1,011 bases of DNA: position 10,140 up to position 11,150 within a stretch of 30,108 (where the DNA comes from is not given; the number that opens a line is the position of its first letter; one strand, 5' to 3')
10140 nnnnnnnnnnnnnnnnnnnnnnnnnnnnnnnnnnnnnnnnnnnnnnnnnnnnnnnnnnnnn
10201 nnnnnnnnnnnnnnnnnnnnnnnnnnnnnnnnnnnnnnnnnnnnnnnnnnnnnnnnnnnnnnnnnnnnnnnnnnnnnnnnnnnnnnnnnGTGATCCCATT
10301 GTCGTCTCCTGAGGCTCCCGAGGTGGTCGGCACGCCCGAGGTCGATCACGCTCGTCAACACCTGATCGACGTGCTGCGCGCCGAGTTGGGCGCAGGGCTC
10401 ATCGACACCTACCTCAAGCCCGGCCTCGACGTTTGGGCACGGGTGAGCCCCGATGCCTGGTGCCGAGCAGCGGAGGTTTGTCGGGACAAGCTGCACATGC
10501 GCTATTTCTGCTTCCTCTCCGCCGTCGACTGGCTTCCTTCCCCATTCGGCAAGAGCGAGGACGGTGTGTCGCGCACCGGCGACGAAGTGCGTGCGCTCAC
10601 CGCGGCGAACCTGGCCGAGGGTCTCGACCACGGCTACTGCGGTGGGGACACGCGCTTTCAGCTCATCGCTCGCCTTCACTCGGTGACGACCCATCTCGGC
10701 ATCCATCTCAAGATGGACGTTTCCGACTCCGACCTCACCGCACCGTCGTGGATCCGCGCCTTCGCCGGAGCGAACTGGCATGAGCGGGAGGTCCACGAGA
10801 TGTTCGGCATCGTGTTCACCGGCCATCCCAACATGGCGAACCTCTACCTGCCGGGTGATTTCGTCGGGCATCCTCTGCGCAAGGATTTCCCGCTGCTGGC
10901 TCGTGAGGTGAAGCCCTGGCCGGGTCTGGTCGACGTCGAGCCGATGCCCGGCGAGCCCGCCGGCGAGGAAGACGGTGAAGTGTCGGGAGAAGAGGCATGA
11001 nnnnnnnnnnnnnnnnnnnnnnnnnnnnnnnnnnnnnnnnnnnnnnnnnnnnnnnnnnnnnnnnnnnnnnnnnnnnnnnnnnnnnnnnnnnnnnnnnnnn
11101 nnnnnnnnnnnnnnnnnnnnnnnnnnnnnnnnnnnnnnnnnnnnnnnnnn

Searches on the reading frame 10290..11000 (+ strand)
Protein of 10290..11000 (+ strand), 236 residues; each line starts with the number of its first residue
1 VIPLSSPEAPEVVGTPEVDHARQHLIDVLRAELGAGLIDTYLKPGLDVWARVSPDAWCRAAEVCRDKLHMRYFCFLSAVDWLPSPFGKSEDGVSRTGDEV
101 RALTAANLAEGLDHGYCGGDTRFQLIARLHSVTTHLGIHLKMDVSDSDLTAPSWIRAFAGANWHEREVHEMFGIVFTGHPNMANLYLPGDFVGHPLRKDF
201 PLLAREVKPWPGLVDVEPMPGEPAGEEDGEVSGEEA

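Call 3: search_protein_families(library=pfam, proteins=[window:10290-11000:+], max_evalue=0.01)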
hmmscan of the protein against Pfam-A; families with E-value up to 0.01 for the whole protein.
window:10290-11000:+ (236 aa): 1 family
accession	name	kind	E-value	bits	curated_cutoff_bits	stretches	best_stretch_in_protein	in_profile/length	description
PF00329.25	Complex1_30kDa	-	1.6e-30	106.6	22.5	1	51-204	2-122/124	Respiratory-chain NADH dehydrogenase, 30 Kd subunit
